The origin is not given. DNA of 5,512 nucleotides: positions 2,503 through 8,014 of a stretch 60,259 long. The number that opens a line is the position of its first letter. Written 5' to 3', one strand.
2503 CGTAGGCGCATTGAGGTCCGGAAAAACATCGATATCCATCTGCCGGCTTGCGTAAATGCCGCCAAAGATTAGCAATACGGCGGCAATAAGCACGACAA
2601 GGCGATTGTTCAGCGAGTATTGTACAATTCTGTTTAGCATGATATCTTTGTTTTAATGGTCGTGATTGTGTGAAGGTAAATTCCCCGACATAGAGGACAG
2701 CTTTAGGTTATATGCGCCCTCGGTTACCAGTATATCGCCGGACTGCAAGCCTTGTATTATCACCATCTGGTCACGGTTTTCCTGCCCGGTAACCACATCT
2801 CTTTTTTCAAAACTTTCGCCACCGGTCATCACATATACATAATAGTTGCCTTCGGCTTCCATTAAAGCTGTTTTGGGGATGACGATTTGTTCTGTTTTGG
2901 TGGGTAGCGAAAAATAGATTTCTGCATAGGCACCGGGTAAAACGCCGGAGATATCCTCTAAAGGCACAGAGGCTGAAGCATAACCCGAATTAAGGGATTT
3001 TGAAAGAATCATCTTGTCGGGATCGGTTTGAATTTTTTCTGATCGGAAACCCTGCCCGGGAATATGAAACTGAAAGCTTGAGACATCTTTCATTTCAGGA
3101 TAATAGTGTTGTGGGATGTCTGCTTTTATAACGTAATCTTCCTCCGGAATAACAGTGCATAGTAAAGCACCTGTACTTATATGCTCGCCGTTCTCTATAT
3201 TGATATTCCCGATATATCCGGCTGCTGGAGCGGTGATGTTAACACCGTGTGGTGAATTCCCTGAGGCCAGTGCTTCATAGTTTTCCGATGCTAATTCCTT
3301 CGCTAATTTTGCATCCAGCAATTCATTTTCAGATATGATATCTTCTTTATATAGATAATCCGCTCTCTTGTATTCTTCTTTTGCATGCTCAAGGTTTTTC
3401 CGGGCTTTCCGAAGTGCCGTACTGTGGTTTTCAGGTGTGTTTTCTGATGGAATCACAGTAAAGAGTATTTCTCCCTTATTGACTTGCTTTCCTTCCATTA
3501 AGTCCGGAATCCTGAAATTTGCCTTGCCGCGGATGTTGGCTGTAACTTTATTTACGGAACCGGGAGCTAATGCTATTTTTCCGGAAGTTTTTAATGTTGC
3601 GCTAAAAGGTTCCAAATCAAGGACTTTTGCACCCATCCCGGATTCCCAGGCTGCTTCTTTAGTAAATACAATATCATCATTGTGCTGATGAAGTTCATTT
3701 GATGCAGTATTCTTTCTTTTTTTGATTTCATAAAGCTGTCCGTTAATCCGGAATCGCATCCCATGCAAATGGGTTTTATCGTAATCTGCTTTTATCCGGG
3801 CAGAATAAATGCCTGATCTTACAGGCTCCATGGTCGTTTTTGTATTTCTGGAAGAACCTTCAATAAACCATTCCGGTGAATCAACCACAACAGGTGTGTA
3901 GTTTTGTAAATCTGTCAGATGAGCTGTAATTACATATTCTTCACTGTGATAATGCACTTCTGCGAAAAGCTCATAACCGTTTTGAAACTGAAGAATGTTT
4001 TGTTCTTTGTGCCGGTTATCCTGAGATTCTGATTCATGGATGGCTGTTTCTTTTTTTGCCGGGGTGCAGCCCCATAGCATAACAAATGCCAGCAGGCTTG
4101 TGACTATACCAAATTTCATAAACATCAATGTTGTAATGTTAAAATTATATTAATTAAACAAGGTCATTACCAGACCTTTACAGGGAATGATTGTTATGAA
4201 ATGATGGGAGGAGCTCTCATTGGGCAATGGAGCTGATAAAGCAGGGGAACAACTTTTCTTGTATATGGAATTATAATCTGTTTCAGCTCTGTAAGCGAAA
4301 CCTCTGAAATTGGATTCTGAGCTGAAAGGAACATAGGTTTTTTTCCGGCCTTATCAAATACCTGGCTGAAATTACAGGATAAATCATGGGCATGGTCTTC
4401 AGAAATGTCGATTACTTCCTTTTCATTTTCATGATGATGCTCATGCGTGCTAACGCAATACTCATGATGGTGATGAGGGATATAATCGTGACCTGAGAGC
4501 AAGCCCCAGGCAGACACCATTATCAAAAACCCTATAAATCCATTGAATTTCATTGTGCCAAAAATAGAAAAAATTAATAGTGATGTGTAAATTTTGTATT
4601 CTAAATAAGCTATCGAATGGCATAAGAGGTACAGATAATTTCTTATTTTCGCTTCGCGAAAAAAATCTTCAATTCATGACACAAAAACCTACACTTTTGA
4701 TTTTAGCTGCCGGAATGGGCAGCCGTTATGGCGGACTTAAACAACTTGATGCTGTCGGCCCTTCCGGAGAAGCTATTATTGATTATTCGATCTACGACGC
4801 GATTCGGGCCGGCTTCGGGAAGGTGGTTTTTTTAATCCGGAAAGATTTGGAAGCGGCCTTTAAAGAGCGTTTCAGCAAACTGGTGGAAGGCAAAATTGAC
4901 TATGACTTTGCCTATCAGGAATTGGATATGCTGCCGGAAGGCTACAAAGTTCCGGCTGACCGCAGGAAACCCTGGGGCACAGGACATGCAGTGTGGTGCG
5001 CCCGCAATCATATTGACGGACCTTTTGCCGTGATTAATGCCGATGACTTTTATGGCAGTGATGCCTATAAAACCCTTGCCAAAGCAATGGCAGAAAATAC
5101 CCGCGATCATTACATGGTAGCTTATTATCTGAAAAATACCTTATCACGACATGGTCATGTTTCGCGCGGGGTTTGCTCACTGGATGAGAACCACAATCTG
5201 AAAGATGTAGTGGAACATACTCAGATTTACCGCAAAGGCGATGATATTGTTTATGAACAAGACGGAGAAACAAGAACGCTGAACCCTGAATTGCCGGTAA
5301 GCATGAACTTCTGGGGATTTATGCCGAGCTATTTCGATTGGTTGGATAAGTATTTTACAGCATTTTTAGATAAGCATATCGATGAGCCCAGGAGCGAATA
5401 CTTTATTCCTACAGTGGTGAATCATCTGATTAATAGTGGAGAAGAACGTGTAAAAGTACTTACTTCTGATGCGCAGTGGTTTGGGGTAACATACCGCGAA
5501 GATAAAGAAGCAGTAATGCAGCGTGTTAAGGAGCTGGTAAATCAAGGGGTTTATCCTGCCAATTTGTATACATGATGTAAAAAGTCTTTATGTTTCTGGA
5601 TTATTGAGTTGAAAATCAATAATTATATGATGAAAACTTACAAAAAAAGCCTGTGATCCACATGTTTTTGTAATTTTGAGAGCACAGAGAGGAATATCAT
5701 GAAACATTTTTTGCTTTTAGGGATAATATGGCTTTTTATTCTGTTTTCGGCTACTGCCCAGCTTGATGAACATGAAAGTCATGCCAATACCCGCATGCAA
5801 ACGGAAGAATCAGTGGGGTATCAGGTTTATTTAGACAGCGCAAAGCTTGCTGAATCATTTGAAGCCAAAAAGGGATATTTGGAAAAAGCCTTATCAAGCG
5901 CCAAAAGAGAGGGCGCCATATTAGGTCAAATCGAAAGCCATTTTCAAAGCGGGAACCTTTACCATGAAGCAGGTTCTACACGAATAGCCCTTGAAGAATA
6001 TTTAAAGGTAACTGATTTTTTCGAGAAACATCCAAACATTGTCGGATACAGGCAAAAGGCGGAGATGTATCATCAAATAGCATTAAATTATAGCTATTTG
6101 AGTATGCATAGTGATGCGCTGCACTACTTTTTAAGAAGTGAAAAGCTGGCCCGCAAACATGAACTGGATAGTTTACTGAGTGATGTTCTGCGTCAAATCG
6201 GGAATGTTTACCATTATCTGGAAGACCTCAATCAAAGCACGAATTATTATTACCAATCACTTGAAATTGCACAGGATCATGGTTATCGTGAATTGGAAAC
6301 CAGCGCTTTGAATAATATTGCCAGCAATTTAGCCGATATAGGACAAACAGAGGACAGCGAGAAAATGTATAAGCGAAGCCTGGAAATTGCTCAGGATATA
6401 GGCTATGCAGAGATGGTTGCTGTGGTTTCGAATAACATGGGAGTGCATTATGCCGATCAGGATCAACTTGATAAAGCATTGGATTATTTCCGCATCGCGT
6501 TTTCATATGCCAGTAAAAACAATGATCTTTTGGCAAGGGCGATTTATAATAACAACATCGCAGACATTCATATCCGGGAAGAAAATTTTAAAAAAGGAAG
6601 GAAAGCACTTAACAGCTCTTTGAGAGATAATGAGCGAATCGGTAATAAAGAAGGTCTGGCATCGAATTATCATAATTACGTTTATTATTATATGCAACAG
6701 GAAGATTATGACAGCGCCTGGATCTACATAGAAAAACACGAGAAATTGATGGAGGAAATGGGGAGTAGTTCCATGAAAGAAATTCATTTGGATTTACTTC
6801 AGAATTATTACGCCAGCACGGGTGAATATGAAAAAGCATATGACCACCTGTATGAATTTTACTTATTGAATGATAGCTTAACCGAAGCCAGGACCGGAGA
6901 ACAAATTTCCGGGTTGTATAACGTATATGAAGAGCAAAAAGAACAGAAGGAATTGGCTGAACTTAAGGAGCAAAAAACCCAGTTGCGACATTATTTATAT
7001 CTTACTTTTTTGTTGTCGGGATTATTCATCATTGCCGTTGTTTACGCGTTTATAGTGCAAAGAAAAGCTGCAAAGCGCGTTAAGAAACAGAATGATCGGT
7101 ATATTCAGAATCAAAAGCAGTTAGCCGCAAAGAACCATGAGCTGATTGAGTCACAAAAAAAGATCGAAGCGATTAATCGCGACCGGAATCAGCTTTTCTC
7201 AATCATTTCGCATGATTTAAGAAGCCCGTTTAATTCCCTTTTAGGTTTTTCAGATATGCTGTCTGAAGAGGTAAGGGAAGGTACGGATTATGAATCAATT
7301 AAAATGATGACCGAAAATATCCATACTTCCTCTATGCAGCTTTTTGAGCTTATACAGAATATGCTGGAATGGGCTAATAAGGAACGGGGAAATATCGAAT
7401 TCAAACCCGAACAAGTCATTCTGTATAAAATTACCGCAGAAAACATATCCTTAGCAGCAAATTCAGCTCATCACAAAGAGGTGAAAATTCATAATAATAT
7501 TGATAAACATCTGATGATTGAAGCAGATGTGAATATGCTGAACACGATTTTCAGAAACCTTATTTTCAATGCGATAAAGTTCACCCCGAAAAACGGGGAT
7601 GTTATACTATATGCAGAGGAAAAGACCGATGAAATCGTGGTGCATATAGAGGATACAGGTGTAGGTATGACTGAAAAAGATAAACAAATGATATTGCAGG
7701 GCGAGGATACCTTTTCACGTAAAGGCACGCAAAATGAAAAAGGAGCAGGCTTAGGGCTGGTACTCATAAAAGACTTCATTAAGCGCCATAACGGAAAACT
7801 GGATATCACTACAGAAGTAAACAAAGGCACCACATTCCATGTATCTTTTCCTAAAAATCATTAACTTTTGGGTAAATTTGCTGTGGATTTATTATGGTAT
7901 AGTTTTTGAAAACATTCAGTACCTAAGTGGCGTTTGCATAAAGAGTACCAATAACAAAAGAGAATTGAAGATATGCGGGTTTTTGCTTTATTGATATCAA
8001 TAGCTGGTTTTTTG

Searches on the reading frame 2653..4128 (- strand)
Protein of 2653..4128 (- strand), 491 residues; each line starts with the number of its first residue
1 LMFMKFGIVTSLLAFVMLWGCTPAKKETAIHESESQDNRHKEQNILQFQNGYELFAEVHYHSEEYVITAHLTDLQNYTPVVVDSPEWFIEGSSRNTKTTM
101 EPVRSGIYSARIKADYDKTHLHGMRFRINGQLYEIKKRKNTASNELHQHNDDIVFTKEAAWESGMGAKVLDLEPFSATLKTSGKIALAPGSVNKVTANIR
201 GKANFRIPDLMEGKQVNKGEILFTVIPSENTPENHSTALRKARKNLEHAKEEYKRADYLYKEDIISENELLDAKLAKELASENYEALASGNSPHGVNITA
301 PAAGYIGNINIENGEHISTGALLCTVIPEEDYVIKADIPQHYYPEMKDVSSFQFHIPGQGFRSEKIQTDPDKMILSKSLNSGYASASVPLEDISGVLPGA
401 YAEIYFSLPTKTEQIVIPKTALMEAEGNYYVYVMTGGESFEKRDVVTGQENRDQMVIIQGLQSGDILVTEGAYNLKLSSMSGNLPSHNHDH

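Call 42: search_protein_families(library=pfam, proteins=[window:2653-4128:-], max_evalue=0.01)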
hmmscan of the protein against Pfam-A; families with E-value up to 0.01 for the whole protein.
window:2653-4128:- (491 aa): 5 families
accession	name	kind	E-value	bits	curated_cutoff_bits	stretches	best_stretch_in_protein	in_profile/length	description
PF13437.12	HlyD_3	-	3.1e-09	37.9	22.2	1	298-361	2-67/106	HlyD family secretion protein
PF16576.10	HlyD_D23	-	7.3e-07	29.1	30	1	175-355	2-168/214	Barrel-sandwich domain of CusB or HlyD membrane-fusion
PF13533.13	Biotin_lipoyl_2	-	7.2e-05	23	29.8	0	212-224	18-30/32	Biotin-lipoyl like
PF00364.28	Biotin_lipoyl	-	0.0034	17.6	22.1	0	297-325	44-72/73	Biotin-requiring enzyme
PF00330.25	Aconitase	-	0.004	16.6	28.7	1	221-325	16-128/463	Aconitase family (aconitate hydratase)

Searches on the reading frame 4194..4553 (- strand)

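Call 42: search_protein_families(library=pfam, proteins=[window:4194-4553:-], max_evalue=0.01)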
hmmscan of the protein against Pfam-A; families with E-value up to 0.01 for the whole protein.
window:4194-4553:- (119 aa): 1 family
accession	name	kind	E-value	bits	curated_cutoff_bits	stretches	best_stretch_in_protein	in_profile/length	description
PF19420.4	DDAH_eukar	-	0.00019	21.2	23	1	41-79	210-248/291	N,N dimethylarginine dimethylhydrolase, eukaryotic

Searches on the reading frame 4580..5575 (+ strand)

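Call 42: search_protein_families(library=pfam, proteins=[window:4580-5575:+], max_evalue=0.01)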
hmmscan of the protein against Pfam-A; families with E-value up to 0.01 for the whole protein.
window:4580-5575:+ (331 aa): 2 families
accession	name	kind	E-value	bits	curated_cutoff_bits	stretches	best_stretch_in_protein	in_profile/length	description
PF00483.29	NTP_transferase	-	1.6e-07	31.6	21.2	1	40-300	3-226/245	Nucleotidyl transferase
PF12804.13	NTP_transf_3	-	5.8e-05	23.8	27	1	40-176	2-117/160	MobA-like NTP transferase domain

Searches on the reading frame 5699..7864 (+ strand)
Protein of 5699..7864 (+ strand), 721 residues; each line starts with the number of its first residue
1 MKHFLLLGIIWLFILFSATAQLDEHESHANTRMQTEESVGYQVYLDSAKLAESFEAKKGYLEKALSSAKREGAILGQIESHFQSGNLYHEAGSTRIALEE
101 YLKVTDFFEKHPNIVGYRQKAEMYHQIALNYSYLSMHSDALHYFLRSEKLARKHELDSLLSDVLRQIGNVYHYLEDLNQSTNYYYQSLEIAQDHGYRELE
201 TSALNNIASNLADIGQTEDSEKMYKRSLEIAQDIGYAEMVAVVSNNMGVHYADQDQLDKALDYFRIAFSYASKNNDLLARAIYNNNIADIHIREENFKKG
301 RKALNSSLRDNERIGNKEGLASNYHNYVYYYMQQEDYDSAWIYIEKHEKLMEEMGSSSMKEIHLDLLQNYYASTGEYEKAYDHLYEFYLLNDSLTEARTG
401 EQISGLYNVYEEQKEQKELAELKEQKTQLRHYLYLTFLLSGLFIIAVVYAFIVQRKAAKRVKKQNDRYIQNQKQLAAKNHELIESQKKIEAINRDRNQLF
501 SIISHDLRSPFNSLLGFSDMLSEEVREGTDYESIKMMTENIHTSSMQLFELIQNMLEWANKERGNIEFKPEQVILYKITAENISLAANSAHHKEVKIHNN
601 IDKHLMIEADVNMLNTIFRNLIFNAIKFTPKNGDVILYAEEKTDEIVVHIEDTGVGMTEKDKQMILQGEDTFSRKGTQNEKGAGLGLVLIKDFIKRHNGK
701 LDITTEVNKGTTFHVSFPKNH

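Call 64: search_protein_families(library=pfam, proteins=[window:5699-7864:+], max_evalue=0.0001)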
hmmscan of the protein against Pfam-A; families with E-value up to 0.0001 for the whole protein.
window:5699-7864:+ (721 aa): 6 families
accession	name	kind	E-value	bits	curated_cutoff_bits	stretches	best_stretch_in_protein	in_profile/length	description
PF13424.12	TPR_12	-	1.1e-23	83.6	30.1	3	163-232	5-76/77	Tetratricopeptide repeat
PF02518.31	HATPase_c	-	1.2e-20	74.4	26.4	1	610-720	2-110/111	Histidine kinase-, DNA gyrase B-, and HSP90-like ATPase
PF00512.31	HisKA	-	1.6e-11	44.5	26.9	1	496-563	2-65/66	His Kinase A (phospho-acceptor) domain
PF00515.34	TPR_1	-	1.1e-08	34.9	27.8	0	162-194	2-34/34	Tetratricopeptide repeat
PF13181.12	TPR_8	-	5.3e-08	32.9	25.7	0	166-194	6-34/34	Tetratricopeptide repeat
PF07719.23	TPR_2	-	3e-07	30.5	27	0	245-272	5-32/34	Tetratricopeptide repeat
